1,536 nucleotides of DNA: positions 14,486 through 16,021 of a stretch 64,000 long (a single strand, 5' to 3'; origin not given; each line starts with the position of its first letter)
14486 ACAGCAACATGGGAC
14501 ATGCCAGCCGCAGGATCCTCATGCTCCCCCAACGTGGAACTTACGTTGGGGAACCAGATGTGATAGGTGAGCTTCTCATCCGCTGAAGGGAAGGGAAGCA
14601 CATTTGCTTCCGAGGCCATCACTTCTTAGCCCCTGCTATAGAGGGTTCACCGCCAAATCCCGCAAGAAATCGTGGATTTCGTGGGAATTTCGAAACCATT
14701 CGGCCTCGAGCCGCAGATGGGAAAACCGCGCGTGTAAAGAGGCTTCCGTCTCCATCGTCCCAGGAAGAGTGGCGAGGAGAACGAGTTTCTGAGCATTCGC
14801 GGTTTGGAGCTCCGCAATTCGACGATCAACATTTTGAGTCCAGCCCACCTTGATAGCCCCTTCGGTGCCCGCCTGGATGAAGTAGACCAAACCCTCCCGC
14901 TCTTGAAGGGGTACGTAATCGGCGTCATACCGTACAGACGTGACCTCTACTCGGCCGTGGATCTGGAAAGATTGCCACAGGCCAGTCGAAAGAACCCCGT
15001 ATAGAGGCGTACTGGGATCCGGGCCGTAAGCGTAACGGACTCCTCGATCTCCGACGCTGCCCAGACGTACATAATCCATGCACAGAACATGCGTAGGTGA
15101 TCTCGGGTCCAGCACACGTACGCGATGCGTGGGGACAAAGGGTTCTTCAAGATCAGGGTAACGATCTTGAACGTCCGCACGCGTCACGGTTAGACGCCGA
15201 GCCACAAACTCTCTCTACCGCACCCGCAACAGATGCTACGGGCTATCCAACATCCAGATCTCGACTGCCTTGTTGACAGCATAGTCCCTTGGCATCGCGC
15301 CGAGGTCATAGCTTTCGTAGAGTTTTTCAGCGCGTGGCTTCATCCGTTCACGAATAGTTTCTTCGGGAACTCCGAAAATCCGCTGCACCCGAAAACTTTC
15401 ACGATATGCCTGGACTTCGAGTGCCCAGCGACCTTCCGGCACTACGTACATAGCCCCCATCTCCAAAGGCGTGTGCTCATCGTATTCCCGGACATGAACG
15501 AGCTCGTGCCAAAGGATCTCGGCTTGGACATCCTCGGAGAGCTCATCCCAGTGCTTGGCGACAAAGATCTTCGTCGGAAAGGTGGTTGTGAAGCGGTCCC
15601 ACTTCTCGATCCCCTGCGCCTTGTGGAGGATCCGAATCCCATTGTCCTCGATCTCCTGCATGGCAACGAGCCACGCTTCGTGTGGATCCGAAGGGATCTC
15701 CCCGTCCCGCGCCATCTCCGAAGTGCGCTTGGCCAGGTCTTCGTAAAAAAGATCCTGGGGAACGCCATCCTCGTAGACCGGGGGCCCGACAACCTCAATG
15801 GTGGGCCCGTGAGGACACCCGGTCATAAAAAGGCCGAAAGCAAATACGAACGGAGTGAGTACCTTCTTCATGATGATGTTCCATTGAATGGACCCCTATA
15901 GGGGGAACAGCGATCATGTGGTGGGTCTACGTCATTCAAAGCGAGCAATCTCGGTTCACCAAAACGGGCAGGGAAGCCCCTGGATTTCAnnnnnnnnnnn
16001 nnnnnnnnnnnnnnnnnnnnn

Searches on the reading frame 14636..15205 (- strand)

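Call 32: search_protein_families(library=pfam, proteins=[window:14636-15205:-], max_evalue=0.01)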
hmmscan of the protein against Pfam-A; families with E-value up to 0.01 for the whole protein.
window:14636-15205:- (189 aa): 2 families
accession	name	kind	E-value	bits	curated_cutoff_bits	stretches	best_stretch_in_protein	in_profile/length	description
PF13455.12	MUG113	-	2.5e-11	44.4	22.3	1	119-176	2-65/73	Meiotically up-regulated gene 113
PF10544.15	T5orf172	-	1.5e-08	35.5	20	1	105-180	1-96/101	T5orf172 domain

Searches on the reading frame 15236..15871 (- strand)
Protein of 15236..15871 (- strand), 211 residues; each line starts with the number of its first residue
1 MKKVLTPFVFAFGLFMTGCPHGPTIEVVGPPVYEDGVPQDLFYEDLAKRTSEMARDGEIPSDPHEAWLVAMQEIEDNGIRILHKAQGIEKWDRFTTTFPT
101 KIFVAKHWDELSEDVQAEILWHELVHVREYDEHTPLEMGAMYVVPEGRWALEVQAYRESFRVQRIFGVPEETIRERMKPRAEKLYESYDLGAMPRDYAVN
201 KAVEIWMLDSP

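Call 32: search_protein_families(library=pfam, proteins=[window:15236-15871:-], max_evalue=0.01)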
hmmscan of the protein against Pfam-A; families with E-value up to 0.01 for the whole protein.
window:15236-15871:- (211 aa): 2 families
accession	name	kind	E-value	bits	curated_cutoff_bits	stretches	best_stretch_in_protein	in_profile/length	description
PF18894.6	PhageMetallopep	-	0.0012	19.4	23.7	1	80-158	43-124/134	Putative phage metallopeptidase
PF01339.22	CheB_methylest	-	0.0023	18.1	24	1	94-187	20-102/174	CheB methylesterase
